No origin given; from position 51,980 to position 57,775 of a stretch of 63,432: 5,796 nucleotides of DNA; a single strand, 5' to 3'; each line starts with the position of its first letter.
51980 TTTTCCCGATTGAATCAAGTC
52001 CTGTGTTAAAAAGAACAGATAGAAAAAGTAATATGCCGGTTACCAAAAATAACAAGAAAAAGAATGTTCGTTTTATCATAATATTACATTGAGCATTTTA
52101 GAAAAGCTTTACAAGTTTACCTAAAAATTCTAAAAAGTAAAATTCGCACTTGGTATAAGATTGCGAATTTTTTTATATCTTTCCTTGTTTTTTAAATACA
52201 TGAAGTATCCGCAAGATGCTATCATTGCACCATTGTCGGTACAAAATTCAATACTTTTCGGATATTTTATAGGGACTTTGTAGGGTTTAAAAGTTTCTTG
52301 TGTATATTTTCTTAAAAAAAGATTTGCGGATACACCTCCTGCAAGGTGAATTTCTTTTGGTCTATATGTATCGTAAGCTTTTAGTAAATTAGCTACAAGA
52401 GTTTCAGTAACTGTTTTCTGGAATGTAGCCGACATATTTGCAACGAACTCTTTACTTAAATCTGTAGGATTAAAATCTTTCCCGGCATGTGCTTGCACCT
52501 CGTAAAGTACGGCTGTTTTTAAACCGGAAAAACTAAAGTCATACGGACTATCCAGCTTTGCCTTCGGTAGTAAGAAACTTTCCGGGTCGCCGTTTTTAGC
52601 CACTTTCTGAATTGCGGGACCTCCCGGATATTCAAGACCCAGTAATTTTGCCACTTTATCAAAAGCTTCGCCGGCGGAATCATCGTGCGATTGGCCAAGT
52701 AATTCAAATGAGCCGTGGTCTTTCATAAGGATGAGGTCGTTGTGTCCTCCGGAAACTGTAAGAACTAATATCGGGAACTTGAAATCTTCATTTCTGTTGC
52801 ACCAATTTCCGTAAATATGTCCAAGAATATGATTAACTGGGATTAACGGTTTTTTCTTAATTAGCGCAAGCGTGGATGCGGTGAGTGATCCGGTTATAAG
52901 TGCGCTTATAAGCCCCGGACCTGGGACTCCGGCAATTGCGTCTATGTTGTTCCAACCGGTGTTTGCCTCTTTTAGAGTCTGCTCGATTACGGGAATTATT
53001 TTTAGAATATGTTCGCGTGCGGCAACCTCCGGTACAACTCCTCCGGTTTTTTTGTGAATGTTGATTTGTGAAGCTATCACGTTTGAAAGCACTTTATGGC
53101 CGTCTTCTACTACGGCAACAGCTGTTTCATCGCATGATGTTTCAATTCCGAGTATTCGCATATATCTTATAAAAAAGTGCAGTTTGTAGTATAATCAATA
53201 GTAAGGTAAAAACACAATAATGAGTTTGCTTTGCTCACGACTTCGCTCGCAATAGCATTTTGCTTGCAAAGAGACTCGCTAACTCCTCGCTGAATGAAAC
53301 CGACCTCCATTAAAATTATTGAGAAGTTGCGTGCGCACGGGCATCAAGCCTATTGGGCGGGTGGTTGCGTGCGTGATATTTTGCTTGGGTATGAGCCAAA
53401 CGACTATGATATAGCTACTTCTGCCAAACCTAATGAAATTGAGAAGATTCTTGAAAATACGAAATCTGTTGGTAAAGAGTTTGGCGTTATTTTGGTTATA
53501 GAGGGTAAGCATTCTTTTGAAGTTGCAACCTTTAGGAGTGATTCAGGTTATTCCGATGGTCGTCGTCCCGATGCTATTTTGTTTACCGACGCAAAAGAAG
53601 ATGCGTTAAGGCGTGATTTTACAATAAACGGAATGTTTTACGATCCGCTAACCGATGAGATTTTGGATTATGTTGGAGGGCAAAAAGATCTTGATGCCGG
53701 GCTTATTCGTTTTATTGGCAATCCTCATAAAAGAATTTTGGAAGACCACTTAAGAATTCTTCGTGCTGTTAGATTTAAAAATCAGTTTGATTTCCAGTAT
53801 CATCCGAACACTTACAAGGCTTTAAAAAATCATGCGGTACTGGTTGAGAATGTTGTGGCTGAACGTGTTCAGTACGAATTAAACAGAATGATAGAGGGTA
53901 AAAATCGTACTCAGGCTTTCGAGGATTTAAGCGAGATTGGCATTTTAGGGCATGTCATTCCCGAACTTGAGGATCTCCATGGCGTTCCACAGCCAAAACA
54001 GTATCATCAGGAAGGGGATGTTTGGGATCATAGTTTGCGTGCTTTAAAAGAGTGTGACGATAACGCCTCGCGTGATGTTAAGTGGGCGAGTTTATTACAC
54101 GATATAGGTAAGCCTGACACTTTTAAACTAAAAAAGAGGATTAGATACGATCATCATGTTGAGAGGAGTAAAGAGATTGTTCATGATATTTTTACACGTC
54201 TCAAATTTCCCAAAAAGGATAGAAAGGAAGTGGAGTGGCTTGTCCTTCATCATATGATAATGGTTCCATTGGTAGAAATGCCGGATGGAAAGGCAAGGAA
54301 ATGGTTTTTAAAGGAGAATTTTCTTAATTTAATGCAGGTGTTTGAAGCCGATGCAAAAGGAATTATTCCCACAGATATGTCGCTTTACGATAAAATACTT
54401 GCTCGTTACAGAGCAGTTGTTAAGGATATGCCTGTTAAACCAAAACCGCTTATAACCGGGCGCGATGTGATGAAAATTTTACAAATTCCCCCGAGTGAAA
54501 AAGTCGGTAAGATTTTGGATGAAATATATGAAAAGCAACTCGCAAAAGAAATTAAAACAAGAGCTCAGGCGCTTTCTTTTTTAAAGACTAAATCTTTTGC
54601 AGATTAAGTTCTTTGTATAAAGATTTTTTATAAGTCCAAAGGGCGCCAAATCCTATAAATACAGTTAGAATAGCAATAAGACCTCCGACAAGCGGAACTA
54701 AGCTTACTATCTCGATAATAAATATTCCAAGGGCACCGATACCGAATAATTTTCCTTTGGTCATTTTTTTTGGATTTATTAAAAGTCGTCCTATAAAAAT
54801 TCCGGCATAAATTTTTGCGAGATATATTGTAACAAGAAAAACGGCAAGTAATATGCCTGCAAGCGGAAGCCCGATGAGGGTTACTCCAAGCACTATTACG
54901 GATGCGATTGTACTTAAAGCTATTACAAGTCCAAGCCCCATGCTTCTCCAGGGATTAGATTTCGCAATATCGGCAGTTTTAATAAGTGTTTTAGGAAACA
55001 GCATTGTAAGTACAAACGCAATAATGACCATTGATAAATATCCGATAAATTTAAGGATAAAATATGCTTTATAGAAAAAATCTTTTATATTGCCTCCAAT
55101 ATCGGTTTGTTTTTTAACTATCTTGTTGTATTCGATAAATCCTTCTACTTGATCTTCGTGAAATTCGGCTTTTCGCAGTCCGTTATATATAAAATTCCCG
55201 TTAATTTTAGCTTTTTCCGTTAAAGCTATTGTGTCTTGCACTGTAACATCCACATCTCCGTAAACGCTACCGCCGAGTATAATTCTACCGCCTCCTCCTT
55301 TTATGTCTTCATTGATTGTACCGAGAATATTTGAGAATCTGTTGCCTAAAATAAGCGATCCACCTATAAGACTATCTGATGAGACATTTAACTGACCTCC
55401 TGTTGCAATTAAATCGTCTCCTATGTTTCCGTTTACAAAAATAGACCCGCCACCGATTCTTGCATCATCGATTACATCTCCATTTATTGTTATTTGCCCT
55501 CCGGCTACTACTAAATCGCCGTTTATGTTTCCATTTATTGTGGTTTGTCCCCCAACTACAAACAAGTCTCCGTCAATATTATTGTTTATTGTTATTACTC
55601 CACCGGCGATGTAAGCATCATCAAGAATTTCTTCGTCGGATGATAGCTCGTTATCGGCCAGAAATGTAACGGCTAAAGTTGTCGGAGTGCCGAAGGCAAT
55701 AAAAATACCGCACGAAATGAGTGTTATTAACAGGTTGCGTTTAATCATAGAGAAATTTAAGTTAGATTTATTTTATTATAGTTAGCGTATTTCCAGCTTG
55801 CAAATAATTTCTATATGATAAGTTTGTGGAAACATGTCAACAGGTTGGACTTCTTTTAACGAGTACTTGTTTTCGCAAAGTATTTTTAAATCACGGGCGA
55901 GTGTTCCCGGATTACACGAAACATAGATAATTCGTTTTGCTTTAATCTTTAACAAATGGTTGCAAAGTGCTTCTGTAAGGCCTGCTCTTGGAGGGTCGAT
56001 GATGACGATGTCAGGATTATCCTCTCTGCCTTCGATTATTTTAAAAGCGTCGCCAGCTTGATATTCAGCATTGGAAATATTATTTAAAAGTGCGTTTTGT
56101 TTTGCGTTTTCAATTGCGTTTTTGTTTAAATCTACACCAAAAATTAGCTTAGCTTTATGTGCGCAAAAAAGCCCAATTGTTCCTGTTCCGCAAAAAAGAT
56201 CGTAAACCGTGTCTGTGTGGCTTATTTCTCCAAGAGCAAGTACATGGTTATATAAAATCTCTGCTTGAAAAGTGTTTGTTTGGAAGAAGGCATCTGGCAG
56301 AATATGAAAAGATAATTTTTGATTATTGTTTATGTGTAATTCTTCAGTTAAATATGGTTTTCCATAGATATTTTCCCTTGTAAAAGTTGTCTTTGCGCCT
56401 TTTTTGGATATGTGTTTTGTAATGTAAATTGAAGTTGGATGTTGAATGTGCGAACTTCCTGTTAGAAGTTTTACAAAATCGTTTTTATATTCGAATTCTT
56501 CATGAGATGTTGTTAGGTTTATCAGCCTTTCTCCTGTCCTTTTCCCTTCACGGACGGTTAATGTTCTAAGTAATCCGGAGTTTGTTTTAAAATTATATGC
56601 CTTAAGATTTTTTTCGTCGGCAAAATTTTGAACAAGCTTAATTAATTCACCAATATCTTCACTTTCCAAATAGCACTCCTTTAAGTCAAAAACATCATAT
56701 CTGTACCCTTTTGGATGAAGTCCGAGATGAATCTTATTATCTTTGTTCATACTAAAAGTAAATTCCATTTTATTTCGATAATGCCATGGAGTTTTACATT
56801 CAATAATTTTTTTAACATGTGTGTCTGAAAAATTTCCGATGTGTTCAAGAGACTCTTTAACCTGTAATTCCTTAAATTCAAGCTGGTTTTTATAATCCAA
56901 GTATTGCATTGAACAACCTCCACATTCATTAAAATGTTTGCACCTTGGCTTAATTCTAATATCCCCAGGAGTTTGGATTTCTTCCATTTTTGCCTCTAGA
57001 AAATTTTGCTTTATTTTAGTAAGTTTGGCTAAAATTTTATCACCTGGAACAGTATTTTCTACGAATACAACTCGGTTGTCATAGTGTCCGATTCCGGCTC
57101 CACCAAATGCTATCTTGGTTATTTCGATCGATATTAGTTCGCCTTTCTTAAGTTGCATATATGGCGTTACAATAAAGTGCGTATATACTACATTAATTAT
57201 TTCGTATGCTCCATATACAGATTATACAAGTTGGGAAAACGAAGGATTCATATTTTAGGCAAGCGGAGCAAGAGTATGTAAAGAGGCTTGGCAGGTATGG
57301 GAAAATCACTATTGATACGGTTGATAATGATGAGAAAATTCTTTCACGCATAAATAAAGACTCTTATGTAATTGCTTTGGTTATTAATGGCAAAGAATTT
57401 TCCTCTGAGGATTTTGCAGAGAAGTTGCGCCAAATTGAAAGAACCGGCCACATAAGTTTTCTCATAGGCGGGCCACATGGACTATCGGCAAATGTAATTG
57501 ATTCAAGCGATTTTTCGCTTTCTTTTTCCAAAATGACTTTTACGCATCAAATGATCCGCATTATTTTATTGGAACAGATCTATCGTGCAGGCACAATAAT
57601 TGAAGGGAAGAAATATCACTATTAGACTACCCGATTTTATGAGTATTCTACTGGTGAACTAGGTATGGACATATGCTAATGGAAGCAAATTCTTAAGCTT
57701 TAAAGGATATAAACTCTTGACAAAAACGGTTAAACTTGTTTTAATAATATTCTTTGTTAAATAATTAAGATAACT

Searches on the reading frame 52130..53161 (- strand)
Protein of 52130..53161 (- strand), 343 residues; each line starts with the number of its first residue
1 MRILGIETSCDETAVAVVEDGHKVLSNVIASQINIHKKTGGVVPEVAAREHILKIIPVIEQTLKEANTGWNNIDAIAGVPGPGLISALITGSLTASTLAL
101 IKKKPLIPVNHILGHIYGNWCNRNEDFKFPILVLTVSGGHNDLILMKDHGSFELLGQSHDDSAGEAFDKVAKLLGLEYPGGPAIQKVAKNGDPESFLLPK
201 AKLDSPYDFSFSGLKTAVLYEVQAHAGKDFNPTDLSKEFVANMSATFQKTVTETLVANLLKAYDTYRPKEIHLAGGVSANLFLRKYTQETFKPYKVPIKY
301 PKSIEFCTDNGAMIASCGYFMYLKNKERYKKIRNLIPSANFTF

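Call 70: search_protein_families(library=pfam, proteins=[window:52130-53161:-], max_evalue=0.001)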
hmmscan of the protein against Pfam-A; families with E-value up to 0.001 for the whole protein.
window:52130-53161:- (343 aa): 3 families
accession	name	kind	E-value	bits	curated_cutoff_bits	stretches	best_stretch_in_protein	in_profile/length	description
PF00814.31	TsaD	-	1.9e-82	277.4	24.8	1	23-315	1-263/264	tRNA N6-adenosine threonylcarbamoyltransferase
PF22521.2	HypF_C_2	-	5e-05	23.6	27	1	162-296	95-222/241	Carbamoyltransferase, Kae1-like Domain, second subdomain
PF02543.21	Carbam_trans_N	-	7.9e-05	22.7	24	0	195-282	234-315/346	Carbamoyltransferase N-terminus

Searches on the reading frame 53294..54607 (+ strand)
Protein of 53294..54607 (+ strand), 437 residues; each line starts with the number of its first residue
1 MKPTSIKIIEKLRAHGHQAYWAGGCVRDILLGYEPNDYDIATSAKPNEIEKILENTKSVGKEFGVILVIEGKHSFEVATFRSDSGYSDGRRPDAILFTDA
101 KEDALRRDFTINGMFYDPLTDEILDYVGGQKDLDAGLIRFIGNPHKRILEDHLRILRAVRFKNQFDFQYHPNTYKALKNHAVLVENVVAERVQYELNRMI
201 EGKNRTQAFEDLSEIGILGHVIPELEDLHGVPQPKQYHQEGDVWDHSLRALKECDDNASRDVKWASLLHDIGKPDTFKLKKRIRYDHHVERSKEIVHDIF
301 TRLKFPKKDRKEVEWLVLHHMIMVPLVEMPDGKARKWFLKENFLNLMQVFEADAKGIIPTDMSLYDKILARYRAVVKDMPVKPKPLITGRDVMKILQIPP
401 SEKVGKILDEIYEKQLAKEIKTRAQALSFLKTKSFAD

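Call 70: search_protein_families(library=pfam, proteins=[window:53294-54607:+], max_evalue=0.001)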
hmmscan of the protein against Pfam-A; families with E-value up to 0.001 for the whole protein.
window:53294-54607:+ (437 aa): 4 families
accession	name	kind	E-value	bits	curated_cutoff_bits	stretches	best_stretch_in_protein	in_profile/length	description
PF01743.26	PolyA_pol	-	1.8e-38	132.1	23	1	19-139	1-126/126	Poly A polymerase head domain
PF12627.12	PolyA_pol_RNAbd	-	3.6e-12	46.3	22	1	166-226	1-61/64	Probable RNA and SrmB- binding site of polymerase A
PF01966.28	HD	-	5.7e-08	33.5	22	1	258-325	23-90/116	HD domain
PF13735.12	tRNA_NucTran2_2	-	8.4e-08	32.8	27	1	341-427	67-145/149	tRNA nucleotidyltransferase domain 2 putative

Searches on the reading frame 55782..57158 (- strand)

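Call 70: search_protein_families(library=pfam, proteins=[window:55782-57158:-], max_evalue=0.001)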
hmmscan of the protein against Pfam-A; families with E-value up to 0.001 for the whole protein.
window:55782-57158:- (458 aa): 11 families
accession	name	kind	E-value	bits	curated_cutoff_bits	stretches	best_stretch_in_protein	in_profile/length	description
PF05958.17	tRNA_U5-meth_tr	-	2.1e-21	76.8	23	1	89-451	2-350/357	tRNA (Uracil-5-)-methyltransferase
PF13847.12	Methyltransf_31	-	2.2e-12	47.3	27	1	315-422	4-117/145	Methyltransferase domain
PF05175.20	MTS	-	2.8e-09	37.3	23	1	314-390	31-107/170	Methyltransferase small domain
PF01938.26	TRAM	-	5.2e-09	36.3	21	1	4-57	3-59/61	TRAM domain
PF13649.12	Methyltransf_25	-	8.9e-07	30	27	1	318-386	1-69/97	Methyltransferase domain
PF02475.24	TRM5-TYW2_MTfase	-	1.1e-06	29.1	28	1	313-387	35-110/164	TRM5/TYW2 methyltransferase domain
PF03602.21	Cons_hypoth95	-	1.1e-05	25.6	24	1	314-408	41-145/182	Conserved hypothetical protein 95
PF06325.19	PrmA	-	2.5e-05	24.4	22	1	314-373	161-223/296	Ribosomal protein L11 methyltransferase (PrmA)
PF09445.16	Methyltransf_15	-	7.9e-05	22.7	22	1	317-394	3-84/165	RNA cap guanine-N2 methyltransferase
PF01555.25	N6_N4_Mtase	-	0.00014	22.3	26.7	1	239-353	119-220/221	DNA methylase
PF01170.24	UPF0020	-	0.00024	21.3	22.3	0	308-390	22-130/197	RMKL-like, methyltransferase domain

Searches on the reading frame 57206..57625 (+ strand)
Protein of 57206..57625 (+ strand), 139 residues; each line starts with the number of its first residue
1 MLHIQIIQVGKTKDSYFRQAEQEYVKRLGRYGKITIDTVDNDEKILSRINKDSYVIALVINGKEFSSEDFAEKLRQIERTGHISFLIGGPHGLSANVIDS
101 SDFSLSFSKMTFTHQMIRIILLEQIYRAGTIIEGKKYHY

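Call 92: search_protein_families(library=pfam, proteins=[window:57206-57625:+], max_evalue=0.001)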
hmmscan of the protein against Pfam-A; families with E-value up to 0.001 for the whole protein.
window:57206-57625:+ (139 aa): 1 family
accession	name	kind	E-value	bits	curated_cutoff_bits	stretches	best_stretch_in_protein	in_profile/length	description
PF02590.22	SPOUT_MTase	-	1.7e-45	155.2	27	1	3-138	2-154/154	Predicted SPOUT methyltransferase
